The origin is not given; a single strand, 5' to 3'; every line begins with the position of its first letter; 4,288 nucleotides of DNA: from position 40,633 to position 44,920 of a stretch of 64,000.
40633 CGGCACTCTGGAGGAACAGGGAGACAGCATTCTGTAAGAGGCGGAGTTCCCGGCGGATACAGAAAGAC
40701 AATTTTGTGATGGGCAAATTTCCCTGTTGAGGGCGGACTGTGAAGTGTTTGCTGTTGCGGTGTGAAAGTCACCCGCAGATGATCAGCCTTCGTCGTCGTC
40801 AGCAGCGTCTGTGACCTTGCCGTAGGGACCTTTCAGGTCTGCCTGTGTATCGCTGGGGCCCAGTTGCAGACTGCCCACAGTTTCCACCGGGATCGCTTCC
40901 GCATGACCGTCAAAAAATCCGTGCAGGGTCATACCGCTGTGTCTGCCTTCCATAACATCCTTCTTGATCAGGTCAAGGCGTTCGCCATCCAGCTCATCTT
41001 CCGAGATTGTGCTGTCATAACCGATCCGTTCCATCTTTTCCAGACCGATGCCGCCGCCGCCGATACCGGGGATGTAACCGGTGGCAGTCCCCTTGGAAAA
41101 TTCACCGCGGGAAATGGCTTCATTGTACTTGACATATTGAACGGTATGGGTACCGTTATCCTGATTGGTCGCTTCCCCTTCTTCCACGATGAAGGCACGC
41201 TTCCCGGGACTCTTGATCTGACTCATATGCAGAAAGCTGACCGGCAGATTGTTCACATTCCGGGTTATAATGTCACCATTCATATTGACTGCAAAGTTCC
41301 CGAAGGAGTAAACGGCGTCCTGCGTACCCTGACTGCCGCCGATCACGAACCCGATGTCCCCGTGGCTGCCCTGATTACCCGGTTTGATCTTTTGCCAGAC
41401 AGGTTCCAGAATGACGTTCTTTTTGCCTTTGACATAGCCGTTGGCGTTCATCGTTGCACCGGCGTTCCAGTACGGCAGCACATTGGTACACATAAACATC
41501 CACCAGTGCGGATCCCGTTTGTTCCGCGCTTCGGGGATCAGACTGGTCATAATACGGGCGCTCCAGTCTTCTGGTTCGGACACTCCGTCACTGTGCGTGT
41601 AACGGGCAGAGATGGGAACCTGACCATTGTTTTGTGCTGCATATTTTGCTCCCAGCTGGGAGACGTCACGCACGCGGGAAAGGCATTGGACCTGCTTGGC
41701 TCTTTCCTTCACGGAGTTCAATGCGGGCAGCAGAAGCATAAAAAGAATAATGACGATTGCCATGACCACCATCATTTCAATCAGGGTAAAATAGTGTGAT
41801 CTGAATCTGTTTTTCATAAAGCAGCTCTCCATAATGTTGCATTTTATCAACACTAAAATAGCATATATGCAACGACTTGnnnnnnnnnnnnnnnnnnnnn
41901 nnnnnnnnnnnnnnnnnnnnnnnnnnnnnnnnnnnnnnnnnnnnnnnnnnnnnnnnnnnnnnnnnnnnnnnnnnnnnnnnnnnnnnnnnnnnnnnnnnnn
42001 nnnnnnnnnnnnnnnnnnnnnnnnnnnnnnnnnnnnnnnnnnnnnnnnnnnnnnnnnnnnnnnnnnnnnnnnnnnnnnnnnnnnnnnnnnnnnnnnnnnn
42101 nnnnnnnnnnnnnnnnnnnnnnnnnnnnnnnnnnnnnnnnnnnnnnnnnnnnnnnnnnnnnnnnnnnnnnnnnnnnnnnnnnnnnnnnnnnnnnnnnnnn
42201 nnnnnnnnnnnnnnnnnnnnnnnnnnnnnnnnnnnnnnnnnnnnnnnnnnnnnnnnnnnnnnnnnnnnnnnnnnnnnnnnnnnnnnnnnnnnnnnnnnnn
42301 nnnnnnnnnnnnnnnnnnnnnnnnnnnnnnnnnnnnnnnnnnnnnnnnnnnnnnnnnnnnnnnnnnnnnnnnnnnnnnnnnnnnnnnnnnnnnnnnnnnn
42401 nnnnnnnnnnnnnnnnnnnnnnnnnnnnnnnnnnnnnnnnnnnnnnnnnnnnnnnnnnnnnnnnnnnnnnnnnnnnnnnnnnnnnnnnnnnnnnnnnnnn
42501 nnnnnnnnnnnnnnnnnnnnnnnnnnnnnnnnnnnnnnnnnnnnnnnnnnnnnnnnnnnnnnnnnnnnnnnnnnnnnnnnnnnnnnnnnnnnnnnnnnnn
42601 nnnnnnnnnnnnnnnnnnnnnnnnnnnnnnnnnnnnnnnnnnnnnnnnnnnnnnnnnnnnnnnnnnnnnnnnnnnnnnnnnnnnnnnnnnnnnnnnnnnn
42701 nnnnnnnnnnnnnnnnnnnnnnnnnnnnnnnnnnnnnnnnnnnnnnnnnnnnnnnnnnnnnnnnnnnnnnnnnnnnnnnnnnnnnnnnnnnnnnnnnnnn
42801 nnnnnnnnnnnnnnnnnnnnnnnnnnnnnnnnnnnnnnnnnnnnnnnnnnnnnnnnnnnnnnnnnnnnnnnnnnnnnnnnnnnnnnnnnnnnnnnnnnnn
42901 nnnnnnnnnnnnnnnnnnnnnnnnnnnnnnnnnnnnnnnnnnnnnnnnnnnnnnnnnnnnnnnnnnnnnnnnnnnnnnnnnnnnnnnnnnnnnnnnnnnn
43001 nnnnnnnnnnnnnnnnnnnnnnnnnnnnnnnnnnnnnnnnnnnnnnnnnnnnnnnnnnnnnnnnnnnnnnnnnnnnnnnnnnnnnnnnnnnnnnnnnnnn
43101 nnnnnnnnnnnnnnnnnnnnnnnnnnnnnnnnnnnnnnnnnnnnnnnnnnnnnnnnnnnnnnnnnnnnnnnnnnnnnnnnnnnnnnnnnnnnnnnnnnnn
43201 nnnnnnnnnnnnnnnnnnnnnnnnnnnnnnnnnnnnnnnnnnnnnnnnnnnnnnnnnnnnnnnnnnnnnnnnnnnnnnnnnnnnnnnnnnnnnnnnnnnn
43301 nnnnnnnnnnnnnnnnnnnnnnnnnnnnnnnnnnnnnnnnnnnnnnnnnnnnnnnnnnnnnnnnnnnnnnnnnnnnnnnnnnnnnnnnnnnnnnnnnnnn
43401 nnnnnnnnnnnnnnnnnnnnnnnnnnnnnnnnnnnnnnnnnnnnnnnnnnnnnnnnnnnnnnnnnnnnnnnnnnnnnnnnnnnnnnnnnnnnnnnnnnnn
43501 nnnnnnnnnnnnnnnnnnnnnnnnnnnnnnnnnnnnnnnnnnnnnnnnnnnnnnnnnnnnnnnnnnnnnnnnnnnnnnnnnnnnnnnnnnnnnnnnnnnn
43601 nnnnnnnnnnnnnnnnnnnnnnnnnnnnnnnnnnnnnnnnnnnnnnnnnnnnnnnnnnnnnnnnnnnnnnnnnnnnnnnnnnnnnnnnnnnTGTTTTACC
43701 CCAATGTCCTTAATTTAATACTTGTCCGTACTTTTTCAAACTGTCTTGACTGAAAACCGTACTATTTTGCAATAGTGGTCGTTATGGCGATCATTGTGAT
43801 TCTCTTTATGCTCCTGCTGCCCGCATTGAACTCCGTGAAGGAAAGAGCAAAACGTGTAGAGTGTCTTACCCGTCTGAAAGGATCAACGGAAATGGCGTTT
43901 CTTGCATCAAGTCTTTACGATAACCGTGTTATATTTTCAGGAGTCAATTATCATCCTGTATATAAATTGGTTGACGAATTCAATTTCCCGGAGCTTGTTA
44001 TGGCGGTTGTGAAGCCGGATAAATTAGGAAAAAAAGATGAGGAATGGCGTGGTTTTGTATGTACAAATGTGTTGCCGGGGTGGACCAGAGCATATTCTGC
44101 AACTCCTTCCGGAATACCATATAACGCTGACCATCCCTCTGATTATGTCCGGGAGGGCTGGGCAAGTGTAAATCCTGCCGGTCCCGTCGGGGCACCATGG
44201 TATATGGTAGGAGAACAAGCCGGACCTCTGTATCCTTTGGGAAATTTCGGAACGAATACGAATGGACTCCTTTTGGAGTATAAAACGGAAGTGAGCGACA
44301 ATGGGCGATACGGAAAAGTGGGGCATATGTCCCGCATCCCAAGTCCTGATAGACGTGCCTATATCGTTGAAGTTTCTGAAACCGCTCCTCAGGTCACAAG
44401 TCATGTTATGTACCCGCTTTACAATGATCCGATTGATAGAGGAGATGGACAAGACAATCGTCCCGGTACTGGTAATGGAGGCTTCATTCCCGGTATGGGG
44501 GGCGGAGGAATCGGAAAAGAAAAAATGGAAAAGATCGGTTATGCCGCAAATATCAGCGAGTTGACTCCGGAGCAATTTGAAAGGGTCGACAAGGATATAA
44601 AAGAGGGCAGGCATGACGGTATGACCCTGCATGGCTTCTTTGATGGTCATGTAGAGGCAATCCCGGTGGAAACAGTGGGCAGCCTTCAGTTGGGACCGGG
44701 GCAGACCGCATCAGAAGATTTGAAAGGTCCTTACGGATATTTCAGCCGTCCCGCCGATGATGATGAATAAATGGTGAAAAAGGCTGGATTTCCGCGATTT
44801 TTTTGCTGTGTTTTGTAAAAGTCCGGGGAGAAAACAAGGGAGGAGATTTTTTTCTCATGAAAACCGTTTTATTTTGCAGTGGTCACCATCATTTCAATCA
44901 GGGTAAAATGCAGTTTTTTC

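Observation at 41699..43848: The recombinase gene is bracketed by inverted 5' coding regions of the two paralogs, including a 35-bp perfect inverted repeat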

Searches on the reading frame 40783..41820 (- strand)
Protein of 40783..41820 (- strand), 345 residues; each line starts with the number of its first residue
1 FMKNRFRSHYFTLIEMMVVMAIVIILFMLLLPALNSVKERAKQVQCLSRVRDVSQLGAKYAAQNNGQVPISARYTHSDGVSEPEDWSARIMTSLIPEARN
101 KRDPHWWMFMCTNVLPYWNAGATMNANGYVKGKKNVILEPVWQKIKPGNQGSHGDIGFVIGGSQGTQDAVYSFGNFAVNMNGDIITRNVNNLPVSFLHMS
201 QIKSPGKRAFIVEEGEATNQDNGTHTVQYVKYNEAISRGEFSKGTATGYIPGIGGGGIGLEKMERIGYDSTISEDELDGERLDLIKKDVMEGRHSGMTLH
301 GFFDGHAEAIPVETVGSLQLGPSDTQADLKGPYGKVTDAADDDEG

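Call 5: search_protein_families(library=pfam, proteins=[window:40783-41820:-], max_evalue=0.01)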
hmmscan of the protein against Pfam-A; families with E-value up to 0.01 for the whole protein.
window:40783-41820:- (345 aa): 0 families

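Call 29: search_protein_families(library=ncbifam, proteins=[window:40783-41817:-], max_evalue=1)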
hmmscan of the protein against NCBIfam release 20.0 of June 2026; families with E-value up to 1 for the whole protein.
window:40783-41817:- (344 aa): 14 families
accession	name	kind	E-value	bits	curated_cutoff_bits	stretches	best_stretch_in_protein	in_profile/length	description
NF040999.1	pilin_ComGC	equivalog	1.4e-08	34.8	75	1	10-64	4-58/84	competence type IV pilus major pilin ComGC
NF041013.1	T4P_ComGE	equivalog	9.1e-06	25.7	49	1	10-42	6-38/83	competence type IV pilus minor pilin ComGE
NF040982.1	ComGD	equivalog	1.1e-05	25.8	70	1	10-71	4-65/139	competence type IV pilus minor pilin ComGD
TIGR01710.1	typeII_sec_gspG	equivalog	1.6e-05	24.9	88.85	1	10-60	3-53/134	type II secretion system major pseudopilin GspG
TIGR02596.1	TIGR02596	subfamily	0.00038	20.6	70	1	10-67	1-58/196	Verru_Chthon cassette protein D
NF041775.1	typeIV_PilA_Myxo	equivalog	0.00046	20.2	400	1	6-47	9-50/214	type IV pilin protein PilA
NF007862.0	PRK10574.1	equivalog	0.0009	19.4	138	1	8-39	5-36/145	prepilin peptidase-dependent pilin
TIGR01708.2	typeII_sec_gspH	equivalog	0.0011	18.9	80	1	10-41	4-37/169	type II secretion system minor pseudopilin GspH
NF007800.0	PRK10506.1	equivalog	0.0029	17.5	158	1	8-66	9-67/163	prepilin peptidase-dependent protein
NF041002.1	pilin_ComGF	equivalog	0.028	14.7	80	1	10-43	4-37/139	competence type IV pilus minor pilin ComGF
TIGR02599.1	TIGR02599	subfamily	0.12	11.6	256.5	1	10-42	2-34/361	Verru_Chthon cassette protein C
NF005022.0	PRK06432.1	equivalog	0.13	12.2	164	1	7-44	10-47/151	NADH dehydrogenase subunit A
TIGR01707.1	gspI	equivalog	0.19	12.2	44.35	1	10-44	2-33/101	type II secretion system minor pseudopilin GspI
TIGR02532.1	IV_pilin_GFxxxE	domain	0.7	9.9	16.3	1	10-29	4-23/24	prepilin-type N-terminal cleavage/methylation domain-containing protein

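Call 53: search_solved_structures(query=window:40783-41817:-, max_evalue=1)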
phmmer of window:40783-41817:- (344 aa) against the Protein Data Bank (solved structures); distinct sequences matched with E-value up to 1: 17.
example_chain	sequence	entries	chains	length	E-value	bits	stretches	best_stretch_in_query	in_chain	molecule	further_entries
6xxd_A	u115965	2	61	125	0.0012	21.3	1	10-70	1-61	PilA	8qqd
8pfb_G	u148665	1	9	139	0.029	16.8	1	10-64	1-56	Type IV pilin PilE1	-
1ay2_A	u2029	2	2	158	0.072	15.5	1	10-69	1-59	TYPE 4 PILIN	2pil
2hi2_A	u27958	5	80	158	0.086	15.2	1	10-68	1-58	Fimbrial protein | PilA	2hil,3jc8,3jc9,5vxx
6aw0_A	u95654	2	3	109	0.1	15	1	150-203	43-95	Carcinoembryonic antigen-related cell adhesion molecule 3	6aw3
5kua_A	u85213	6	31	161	0.13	14.7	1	10-52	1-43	pilin | Neisseria meningitidis PilE variant SB-GATDH | Neisseria meningitidis PilE, SB-DATDH variant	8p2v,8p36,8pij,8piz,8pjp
7tgg_A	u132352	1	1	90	0.14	14.5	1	8-53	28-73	Geopilin domain 1 protein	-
8p3b_A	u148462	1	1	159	0.15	14.5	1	10-50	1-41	Fimbrial protein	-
6avz_A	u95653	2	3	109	0.17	14.2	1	150-203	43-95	Carcinoembryonic antigen-related cell adhesion molecule 3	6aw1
9egp_A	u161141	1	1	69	0.2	14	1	8-50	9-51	Geopilin domain 1 protein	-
2m7g_A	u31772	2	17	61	0.26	13.7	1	10-53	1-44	Geopilin domain 1 protein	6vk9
3sok_A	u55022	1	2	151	0.37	13.2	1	10-46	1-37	Fimbrial protein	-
5wda_A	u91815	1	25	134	0.4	13.1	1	10-49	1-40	General secretion pathway protein G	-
8tj2_C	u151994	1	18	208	0.41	13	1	10-50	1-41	Type IV major pilin protein PilA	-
9laa_A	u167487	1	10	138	0.56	12.6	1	6-34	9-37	Type IV pilin protein PilA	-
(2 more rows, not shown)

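Call 63: predict_structure(alignment_id=A2)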
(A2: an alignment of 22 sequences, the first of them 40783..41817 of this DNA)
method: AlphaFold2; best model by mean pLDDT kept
length: 344 residues; sequences in the alignment: 22
mean_pLDDT: 70.2   pTM: 0.76
mean pLDDT of the five models: 70.2, 68.3, 67.3, 65.9, 58.7
residues with pLDDT >= 90: 32; 70-90: 145; 50-70: 130; < 50: 37
segments of 3 or more residues with pLDDT < 50: 1-7, 118-124, 159-165, 239-243, 253-255
pLDDT, mean of each block of 10 residues (from residue 1): 49 73 72 66 83 88 82 59 73 74 76 52 50 66 62 56 50 76 77 81 92 63 70 65 58 55 67 61 66 79 91 83 89 88 51
secondary structure, 60 per line:
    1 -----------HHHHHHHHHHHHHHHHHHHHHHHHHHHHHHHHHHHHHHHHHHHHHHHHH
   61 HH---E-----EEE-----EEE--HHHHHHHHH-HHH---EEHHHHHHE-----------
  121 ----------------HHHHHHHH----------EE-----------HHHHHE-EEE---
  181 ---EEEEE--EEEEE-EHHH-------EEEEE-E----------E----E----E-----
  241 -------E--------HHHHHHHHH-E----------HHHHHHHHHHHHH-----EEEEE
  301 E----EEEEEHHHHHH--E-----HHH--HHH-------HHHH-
elements in order: H12-62 E72-74 E80-82 H85-93 H103-108 H137-144 H168-172 E175-177 E184-188 E191-195 E208-212 H257-265 H278-290 E296-301 E306-310 H311-316 H340-343

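Call 65: fold_search(model_id=the predicted structure, library=pdb)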
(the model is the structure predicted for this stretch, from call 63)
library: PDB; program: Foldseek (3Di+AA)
matches with E <= 10: 28; with E <= 0.001: 0
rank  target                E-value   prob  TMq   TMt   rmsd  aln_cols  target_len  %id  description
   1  3tpe                  6.2e-01  0.02  0.09  0.08  15.4       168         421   14  The phipa p3121 structure (released 2012-10-03)
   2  3fbr_A                6.2e-01  0.02  0.09  0.08  15.6       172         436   12  structure of HipA-amppnp-peptide (released 2009-02-10)
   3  3tpb                  7.0e-01  0.03  0.09  0.08  15.2       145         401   12  Structure of HipA(S150A) (released 2012-10-03)
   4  4yg7_K                7.0e-01  0.02  0.09  0.08  15.3       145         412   16  Structure of FL autorepression promoter complex (released 2015-07-29)
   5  3hzi_A                1.1e+00  0.02  0.09  0.08  15.9       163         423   16  Structure of mdt protein (released 2009-07-28)
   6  3dnt_A                1.4e+00  0.02  0.09  0.08  15.1       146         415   12  structures of MDT proteins (released 2009-01-27)
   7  3dnt_B                1.7e+00  0.02  0.09  0.08  15.4       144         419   12  structures of MDT proteins (released 2009-01-27)
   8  3tpd                  1.9e+00  0.01  0.09  0.08  14.6       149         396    9  Structure of pHipA, monoclinic form (released 2012-10-03)
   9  3dnu                  2.0e+00  0.01  0.09  0.08  16.9       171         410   13  structure of MDT protein (released 2009-01-27)
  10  2wiu_A                2.0e+00  0.01  0.09  0.08  16.8       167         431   15  Mercury-modified bacterial persistence regulator hipBA (released 2009-07-28)
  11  3tpt_B                2.7e+00  0.01  0.09  0.08  14.7       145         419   14  Structure of HipA(D309Q) bound to ADP (released 2012-10-03)
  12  3tpt_A                3.1e+00  0.01  0.09  0.08  14.6       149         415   12  Structure of HipA(D309Q) bound to ADP (released 2012-10-03)
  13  1zc1_MODEL_1_A        5.9e+00  0.03  0.05  0.08   8.5        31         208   16  Ufd1 exhibits the AAA-ATPase fold with two distinct ubiquitin interaction sites (released 2005-07-26)
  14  6ef2_E                6.3e+00  0.01  0.08  0.10  14.3       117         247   14  Yeast 26S proteasome bound to ubiquitinated substrate (5T motor state) (released 2018-10-17)
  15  3tpv                  6.3e+00  0.01  0.09  0.08  15.2       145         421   12  Structure of pHipA bound to ADP (released 2012-10-03)
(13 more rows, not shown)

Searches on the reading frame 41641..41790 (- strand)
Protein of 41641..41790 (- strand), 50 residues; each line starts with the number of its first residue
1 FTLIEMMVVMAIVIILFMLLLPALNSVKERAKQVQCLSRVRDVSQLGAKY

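Call 82: find_homologous_proteins(query=window:41641-41790:-, max_evalue=0.001)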
Query seq(50 aa) (50 aa): 2 proteins with E <= 0.001 among 2 candidates.
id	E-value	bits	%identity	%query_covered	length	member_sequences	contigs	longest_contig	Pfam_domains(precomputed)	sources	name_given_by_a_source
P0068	5.0e-15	71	74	100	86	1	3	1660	-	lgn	-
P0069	5.5e-6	43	59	82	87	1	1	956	PF07963.18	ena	-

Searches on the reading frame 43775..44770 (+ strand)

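Call 5: search_protein_families(library=pfam, proteins=[window:43775-44770:+], max_evalue=0.01)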
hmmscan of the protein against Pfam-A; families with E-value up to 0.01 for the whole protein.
window:43775-44770:+ (331 aa): 0 families

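Call 29: search_protein_families(library=ncbifam, proteins=[window:43775-44770:+], max_evalue=1)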
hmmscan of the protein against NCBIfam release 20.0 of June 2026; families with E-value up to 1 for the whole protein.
window:43775-44770:+ (331 aa): 3 families
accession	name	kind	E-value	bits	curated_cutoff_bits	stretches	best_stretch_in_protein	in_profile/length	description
NF040999.1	pilin_ComGC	equivalog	0.21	11.8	75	1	1-27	10-36/84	competence type IV pilus major pilin ComGC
NF041013.1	T4P_ComGE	equivalog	0.33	11.1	49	1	1-25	12-36/83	competence type IV pilus minor pilin ComGE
TIGR01710.1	typeII_sec_gspG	equivalog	0.34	10.9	88.85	0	1-35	9-43/134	type II secretion system major pseudopilin GspG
